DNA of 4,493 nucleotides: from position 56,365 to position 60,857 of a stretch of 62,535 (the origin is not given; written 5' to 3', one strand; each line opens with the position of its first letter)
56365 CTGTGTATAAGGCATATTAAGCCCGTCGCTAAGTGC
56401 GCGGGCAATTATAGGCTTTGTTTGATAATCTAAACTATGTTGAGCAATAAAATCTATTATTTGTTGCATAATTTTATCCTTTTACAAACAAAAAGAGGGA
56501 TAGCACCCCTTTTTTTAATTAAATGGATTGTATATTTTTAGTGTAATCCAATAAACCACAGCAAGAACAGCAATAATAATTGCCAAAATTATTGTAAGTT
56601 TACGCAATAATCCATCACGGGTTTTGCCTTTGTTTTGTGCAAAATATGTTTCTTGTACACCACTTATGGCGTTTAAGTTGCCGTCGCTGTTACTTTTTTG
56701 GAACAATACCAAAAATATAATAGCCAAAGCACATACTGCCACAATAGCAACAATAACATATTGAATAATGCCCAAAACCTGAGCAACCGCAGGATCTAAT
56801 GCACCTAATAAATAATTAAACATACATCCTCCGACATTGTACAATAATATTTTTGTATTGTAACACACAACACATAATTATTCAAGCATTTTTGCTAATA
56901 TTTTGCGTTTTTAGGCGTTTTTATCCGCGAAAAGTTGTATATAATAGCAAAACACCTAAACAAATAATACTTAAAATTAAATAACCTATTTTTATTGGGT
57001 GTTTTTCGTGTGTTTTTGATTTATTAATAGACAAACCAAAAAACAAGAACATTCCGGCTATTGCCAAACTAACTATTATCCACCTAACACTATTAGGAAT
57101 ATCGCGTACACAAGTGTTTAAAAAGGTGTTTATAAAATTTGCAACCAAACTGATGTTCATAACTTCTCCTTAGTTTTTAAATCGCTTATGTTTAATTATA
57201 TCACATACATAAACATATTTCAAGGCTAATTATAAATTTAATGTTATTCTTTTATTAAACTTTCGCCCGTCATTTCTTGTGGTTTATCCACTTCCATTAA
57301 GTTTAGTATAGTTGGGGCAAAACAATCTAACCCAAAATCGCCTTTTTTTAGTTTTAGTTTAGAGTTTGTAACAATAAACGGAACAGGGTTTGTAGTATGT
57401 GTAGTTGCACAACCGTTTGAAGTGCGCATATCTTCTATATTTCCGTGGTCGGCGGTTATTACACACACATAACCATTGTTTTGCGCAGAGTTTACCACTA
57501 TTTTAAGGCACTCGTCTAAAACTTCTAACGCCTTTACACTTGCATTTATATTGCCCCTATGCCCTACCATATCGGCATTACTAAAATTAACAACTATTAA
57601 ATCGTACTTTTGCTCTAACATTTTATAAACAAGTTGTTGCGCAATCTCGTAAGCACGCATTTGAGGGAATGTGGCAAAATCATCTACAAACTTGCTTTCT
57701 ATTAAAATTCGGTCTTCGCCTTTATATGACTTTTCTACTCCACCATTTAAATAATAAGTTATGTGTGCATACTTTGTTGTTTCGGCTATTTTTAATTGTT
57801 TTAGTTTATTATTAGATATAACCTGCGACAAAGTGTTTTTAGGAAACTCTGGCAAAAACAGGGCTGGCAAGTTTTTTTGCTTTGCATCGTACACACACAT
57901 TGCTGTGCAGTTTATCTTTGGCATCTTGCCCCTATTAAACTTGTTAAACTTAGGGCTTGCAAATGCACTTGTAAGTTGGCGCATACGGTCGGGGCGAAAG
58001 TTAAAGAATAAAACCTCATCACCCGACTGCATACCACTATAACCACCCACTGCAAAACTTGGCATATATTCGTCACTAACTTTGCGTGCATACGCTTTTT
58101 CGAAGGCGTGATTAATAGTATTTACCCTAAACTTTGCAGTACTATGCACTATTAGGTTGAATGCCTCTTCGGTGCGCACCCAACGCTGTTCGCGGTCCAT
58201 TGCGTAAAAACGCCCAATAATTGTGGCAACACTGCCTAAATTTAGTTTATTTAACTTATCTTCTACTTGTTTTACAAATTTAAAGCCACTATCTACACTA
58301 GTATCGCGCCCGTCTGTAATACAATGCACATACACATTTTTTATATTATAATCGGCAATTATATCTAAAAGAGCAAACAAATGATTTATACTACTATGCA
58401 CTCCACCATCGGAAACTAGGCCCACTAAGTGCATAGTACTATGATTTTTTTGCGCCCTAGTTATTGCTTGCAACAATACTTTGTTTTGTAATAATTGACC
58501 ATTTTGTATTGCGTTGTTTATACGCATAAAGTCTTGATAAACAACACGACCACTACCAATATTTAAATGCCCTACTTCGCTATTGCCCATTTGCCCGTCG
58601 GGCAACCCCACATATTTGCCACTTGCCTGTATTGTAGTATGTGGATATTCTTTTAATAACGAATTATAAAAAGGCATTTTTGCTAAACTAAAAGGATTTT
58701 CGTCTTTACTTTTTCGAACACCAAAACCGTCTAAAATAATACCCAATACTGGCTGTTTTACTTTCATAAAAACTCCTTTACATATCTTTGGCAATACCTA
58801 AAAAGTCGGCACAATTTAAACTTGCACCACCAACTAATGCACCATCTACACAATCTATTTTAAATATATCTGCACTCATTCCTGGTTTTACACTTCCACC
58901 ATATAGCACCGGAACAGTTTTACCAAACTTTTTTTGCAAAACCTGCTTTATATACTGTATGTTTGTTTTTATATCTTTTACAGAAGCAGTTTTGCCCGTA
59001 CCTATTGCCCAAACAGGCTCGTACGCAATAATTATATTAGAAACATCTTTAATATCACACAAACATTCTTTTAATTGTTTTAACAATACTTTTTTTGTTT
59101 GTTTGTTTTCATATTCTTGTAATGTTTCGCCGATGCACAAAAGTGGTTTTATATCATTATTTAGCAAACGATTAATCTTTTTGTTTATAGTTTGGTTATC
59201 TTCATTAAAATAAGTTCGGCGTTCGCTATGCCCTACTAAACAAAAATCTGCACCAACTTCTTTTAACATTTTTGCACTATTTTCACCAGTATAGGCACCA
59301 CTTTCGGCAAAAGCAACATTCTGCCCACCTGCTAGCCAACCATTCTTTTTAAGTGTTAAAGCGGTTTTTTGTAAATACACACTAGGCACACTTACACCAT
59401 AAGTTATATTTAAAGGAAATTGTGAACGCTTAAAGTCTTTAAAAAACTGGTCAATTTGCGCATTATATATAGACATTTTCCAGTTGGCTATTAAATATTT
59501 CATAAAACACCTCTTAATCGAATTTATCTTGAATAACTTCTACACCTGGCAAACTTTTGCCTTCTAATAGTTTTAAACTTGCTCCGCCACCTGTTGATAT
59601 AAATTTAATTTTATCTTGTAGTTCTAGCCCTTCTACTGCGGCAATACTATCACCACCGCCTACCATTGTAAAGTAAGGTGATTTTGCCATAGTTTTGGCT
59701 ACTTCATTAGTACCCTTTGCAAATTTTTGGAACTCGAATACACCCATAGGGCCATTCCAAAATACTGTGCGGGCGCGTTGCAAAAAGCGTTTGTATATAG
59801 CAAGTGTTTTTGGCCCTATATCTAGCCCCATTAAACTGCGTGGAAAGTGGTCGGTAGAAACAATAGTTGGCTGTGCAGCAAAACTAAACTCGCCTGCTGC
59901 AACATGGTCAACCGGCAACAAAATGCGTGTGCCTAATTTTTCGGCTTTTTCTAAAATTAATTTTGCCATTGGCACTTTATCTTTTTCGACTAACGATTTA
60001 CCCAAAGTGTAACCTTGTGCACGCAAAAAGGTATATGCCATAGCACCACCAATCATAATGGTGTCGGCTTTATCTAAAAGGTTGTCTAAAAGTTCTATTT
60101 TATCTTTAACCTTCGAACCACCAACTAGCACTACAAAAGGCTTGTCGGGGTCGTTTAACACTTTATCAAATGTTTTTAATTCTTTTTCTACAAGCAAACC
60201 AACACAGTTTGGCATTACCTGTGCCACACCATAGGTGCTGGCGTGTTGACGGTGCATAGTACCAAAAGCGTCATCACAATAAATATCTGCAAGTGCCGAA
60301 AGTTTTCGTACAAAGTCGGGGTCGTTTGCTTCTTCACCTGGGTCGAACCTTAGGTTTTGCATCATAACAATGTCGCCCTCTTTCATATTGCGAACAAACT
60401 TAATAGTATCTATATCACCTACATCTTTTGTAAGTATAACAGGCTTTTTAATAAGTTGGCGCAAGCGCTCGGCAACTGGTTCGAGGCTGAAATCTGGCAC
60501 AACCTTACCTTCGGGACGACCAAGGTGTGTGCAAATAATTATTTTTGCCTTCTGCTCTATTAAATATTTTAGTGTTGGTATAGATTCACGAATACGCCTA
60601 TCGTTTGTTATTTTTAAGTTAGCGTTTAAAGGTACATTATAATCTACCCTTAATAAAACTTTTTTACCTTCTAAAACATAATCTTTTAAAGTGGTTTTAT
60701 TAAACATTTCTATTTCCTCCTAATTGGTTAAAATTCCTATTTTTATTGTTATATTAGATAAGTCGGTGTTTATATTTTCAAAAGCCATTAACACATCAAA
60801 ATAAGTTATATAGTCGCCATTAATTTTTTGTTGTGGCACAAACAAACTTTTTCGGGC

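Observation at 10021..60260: A palindromic word (core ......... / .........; full form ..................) is heavily over-represented in genes and intergenic DNA: a possible uptake-sequence-like or REP-like genomic signal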

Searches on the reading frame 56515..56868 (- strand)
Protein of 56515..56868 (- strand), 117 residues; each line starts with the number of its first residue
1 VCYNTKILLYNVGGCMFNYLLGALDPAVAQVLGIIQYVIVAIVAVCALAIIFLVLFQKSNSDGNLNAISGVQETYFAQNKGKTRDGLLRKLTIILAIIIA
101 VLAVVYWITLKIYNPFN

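Call 66: search_protein_families(library=pfam, max_evalue=0.1, proteins=[window:56515-56868:-])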
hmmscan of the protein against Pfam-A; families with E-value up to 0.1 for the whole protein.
window:56515-56868:- (117 aa): 2 families
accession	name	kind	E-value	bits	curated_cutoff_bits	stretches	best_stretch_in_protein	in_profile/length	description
PF03840.19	SecG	-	5.1e-13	49.4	29.2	1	39-106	2-67/70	Preprotein translocase SecG subunit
PF06570.16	DUF1129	-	0.077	13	29.1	0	23-117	102-176/207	Protein of unknown function (DUF1129)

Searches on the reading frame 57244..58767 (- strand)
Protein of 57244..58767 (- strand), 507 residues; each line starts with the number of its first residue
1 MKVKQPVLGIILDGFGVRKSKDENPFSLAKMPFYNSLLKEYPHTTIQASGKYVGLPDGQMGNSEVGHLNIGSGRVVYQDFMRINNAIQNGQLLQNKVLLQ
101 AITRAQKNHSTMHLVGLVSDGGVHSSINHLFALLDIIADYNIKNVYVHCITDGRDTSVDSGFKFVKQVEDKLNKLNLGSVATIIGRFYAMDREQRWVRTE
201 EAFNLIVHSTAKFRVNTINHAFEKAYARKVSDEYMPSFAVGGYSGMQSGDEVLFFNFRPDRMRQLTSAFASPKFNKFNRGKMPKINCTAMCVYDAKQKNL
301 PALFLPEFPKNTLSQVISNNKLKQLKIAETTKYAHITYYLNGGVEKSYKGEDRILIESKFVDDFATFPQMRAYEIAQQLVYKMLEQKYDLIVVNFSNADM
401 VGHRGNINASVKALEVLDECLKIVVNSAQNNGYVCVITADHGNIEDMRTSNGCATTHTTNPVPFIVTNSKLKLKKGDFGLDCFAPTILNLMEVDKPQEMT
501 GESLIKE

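Call 12: find_related_loci(query=window:57244-58767:-, collection=genome_contigs, flank=10000)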
Query window:57244-58767:- (507 aa) in genome_contigs; peptide patterns used: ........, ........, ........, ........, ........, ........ (x = any residue, [..] = any of these).
201 stretches matched a pattern; 185 encode a relative of the query (tblastn E <= 1e-3); the best 80 are kept; 79 distinct loci.
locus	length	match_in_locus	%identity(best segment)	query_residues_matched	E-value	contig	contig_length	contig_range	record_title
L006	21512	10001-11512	64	1-505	0e+0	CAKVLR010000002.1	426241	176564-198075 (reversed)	MAG: uncultured Clostridia bacterium isolate REFINED_METABAT215_TOP10_CONTIGS_1500_ASSEMBLY_K77_MERGED__Hadza_MoBio_hadz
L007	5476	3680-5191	64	1-505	0e+0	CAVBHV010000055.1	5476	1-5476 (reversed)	bacterium isolate G02608-L1_cleanbin_000023 genome assembly, contig: Spades_G02608-L1_contig_3946, whole genome shotgun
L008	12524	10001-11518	61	1-507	0e+0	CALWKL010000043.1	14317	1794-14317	MAG: uncultured Clostridia bacterium isolate E17__bin70 genome assembly, contig: E17__k127_8093639, whole genome shotgun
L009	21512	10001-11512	62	1-505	0e+0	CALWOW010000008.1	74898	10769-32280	MAG: uncultured Clostridia bacterium isolate E09__bin259 genome assembly, contig: E09__k127_5023108, whole genome shotgu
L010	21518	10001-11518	60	1-507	0e+0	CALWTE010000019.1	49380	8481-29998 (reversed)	MAG: uncultured Clostridia bacterium isolate E02__bin325 genome assembly, contig: E02__k127_1698995, whole genome shotgu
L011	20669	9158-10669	60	1-505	0e+0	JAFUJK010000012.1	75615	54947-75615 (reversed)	MAG: Clostridia bacterium isolate RGIG4549 Roe_deer_Rectum-2__c88970, whole genome shotgun sequence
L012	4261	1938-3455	60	1-507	0e+0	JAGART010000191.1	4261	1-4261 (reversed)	MAG: Clostridia bacterium isolate RGIG8714 Water_deer_Colon-4__c334392, whole genome shotgun sequence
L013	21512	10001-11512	60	1-505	0e+0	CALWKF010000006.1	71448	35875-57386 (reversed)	MAG: uncultured Clostridia bacterium isolate BRZ_PQ__bin18 genome assembly, contig: BRZ_PQ__NODE_601_length_71448_cov_6.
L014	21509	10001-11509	59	3-506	0e+0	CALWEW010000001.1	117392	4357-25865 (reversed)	MAG: uncultured Clostridia bacterium isolate BRZ_DV__bin98 genome assembly, contig: BRZ_DV__NODE_201_length_117392_cov_5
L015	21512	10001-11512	59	1-505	0e+0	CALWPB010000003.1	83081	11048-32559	MAG: uncultured Clostridia bacterium isolate BRZ_AQ__bin90 genome assembly, contig: BRZ_AQ__NODE_591_length_83081_cov_6.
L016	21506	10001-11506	59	3-505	0e+0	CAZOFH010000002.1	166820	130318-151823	MAG TPA_asm: uncultured Christensenella sp. isolate SRP313737_co1_325 genome assembly, contig: NODE_82_length_166820_cov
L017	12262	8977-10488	59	1-505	0e+0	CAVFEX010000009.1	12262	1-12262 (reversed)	bacterium isolate G02621-L1_cleanbin_000024 genome assembly, contig: Spades_G02621-L1_contig_1662, whole genome shotgun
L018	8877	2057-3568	58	1-506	0e+0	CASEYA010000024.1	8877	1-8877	uncultured Christensenella sp. isolate Batch1_idba_bin.308 genome assembly, contig: Batch1_idba_bin.308.fa_k87_3237551,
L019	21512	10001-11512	58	1-506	0e+0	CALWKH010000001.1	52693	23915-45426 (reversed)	MAG: uncultured Clostridia bacterium isolate BRZ_BP__bin13 genome assembly, contig: BRZ_BP__NODE_1040_length_52693_cov_5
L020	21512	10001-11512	59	1-505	0e+0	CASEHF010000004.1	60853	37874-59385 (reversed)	uncultured Christensenella sp. isolate O1_L3_309309_idba_bin.41 genome assembly, contig: O1_L3_309309_idba_bin.41.fa_sca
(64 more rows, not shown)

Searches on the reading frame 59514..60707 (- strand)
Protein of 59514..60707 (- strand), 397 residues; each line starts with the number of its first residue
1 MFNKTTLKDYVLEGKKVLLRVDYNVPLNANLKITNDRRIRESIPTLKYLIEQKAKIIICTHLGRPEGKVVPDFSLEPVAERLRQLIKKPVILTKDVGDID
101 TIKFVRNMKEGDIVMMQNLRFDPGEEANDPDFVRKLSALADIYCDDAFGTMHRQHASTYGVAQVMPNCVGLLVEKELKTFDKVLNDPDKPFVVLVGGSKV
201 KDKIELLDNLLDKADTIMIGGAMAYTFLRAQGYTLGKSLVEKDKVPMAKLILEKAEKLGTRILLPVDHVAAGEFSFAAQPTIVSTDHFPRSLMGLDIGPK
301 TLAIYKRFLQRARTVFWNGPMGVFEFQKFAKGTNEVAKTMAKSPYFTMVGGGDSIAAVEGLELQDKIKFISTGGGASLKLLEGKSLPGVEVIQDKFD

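Call 18: find_encoding_contigs(protein=window:59514-60707:-, flank=10000, max_places=10)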
Protein window:59514-60707:- (397 aa): 23 contigs read that carry it; 10 places shown.
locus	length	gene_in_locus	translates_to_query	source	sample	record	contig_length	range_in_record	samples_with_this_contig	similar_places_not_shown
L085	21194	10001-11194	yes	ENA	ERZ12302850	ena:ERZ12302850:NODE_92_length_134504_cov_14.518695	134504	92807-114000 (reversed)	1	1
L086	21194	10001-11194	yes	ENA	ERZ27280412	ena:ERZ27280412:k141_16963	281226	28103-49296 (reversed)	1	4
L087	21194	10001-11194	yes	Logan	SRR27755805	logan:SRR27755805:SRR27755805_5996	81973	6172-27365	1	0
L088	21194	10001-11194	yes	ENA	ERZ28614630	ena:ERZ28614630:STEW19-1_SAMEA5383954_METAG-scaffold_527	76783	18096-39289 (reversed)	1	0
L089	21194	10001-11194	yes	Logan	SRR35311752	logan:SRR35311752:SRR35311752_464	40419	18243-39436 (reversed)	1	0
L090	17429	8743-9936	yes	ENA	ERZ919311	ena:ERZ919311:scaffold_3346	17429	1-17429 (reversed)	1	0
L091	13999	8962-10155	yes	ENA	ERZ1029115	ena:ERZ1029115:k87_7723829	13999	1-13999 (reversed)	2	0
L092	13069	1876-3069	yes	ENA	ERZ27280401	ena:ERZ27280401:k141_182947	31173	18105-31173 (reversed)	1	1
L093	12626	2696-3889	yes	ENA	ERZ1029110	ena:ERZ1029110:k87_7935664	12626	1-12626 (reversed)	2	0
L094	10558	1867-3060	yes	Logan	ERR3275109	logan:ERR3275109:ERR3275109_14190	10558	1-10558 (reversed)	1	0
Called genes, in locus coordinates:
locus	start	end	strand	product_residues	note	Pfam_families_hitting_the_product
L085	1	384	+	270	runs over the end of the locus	PF00072:Response_reg, PF08769:Spo0A_C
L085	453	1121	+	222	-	-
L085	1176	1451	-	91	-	-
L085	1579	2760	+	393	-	PF04015:DUF362, PF00037:Fer4 (weak), PF12837:Fer4_6 (faint), PF13237:Fer4_10 (weak), PF14697:Fer4_21 (weak), PF12838:Fer4_7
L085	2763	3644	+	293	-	-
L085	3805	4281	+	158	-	PF03449:GreA_GreB_N, PF01272:GreA_GreB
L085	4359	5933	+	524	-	PF01554:MatE (faint), PF01943:Polysacc_synt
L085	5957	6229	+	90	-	PF00216:Bac_DNA_binding, PF18291:HU-HIG (weak)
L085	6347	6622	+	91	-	PF00216:Bac_DNA_binding, PF18291:HU-HIG (weak)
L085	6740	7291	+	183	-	PF00583:Acetyltransf_1, PF13302:Acetyltransf_3, PF13523:Acetyltransf_8 (faint), PF13508:Acetyltransf_7 (faint)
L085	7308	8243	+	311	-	PF01207:Dus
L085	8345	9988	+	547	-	PF02690:Na_Pi_cotrans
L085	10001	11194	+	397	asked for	PF00162:PGK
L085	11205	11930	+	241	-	PF00121:TIM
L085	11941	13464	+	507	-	PF01676:Metalloenzyme, PF06415:iPGM_N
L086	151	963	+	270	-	PF00072:Response_reg, PF08769:Spo0A_C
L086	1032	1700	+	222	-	-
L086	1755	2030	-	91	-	-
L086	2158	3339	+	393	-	PF04015:DUF362, PF00037:Fer4 (weak), PF12837:Fer4_6 (faint), PF13237:Fer4_10 (weak), PF14697:Fer4_21 (weak), PF12838:Fer4_7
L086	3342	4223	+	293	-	-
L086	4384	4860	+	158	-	PF03449:GreA_GreB_N, PF01272:GreA_GreB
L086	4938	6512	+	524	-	PF01554:MatE (faint), PF01943:Polysacc_synt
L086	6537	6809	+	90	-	PF00216:Bac_DNA_binding, PF18291:HU-HIG (weak)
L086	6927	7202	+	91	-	PF00216:Bac_DNA_binding, PF18291:HU-HIG (weak)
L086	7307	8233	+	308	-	PF01207:Dus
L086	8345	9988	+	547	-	PF02690:Na_Pi_cotrans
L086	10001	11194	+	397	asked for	PF00162:PGK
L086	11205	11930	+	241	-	PF00121:TIM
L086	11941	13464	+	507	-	PF01676:Metalloenzyme, PF06415:iPGM_N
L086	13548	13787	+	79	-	-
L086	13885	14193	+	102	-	PF03840:SecG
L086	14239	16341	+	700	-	PF22896:OB_RNR_1st (faint), PF08206:OB_RNB, PF17876:CSD2, PF00773:RNB, PF00575:S1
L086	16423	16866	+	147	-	PF01668:SmpB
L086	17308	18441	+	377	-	-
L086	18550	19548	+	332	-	PF01734:Patatin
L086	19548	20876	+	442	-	PF00753:Lactamase_B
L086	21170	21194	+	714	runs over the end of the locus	PF03477:ATP-cone, PF13597:NRDD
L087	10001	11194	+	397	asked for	PF00162:PGK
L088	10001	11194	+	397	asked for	PF00162:PGK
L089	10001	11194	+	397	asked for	PF00162:PGK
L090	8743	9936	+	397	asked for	PF00162:PGK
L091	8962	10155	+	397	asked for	PF00162:PGK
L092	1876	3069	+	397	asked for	PF00162:PGK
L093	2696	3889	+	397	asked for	PF00162:PGK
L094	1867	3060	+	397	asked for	PF00162:PGK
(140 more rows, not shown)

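Call 34: find_related_loci(query=L086:151-960:+, collection=genome_contigs, flank=10000)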
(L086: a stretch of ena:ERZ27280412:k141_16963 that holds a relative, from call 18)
Query L086:151-960:+ (270 aa) in genome_contigs; peptide patterns used: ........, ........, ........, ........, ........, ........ (x = any residue, [..] = any of these).
599 stretches matched a pattern (row limit reached: there are more); 558 encode a relative of the query (tblastn E <= 1e-3); the best 80 are kept; 80 distinct loci.
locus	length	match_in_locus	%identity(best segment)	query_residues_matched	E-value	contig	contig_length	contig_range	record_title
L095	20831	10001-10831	65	1-270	9e-118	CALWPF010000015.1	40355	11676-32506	MAG: uncultured Clostridia bacterium isolate BRZ_AN__bin7 genome assembly, contig: BRZ_AN__NODE_1476_length_40355_cov_5.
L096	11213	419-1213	61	1-270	1e-107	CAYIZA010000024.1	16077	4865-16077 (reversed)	MAG TPA_asm: uncultured Christensenella sp. isolate ERP122455_co2_152 genome assembly, contig: NODE_762_length_16077_cov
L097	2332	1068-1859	61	1-270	1e-107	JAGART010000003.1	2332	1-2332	MAG: Clostridia bacterium isolate RGIG8714 Water_deer_Colon-4__c8527, whole genome shotgun sequence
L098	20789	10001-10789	60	1-270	6e-103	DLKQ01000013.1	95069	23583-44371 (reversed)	MAG TPA_asm: Christensenella sp. UBA7584 UBA7584_contig_767, whole genome shotgun sequence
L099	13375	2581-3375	59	1-270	5e-103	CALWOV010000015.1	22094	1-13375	MAG: uncultured Clostridia bacterium isolate BRZ_BR__bin130 genome assembly, contig: BRZ_BR__NODE_4454_length_22094_cov_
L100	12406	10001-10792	60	1-270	1e-100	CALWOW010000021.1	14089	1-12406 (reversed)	MAG: uncultured Clostridia bacterium isolate E09__bin259 genome assembly, contig: E09__k127_417236, whole genome shotgun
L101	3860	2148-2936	61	1-270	6e-101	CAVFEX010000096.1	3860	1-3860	bacterium isolate G02621-L1_cleanbin_000024 genome assembly, contig: Spades_G02621-L1_contig_5259, whole genome shotgun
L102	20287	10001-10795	60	1-270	5e-99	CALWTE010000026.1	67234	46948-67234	MAG: uncultured Clostridia bacterium isolate E02__bin325 genome assembly, contig: E02__k127_4739572, whole genome shotgu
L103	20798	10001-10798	58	1-270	1e-98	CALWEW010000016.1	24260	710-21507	MAG: uncultured Clostridia bacterium isolate BRZ_DV__bin98 genome assembly, contig: BRZ_DV__NODE_2052_length_24260_cov_5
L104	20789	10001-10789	59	1-269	4e-98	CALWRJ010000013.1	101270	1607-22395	MAG: uncultured Clostridia bacterium isolate E08__bin294 genome assembly, contig: E08__k127_2492289, whole genome shotgu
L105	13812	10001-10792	62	1-269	6e-98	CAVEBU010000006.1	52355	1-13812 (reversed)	Alistipes finegoldii isolate H07668-L1_cleanbin_000033 genome assembly, contig: Spades_H07668-L1_contig_162, whole genom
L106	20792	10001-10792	58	1-270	2e-97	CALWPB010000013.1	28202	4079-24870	MAG: uncultured Clostridia bacterium isolate BRZ_AQ__bin90 genome assembly, contig: BRZ_AQ__NODE_2400_length_28202_cov_6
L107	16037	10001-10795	55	1-270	5e-92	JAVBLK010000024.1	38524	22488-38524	MAG: Eubacteriales bacterium isolate EPI_MAG_00021 c_000001692844, whole genome shotgun sequence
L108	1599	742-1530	55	1-269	4e-96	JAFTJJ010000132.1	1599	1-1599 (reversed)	MAG: Clostridia bacterium isolate RGIG3872 Roe_deer_Cecum-2__c587020, whole genome shotgun sequence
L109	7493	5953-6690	52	1-270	9e-90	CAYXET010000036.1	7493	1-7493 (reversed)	MAG TPA_asm: uncultured Christensenella sp. isolate binchicken_co323_422 genome assembly, contig: NODE_11342_length_7493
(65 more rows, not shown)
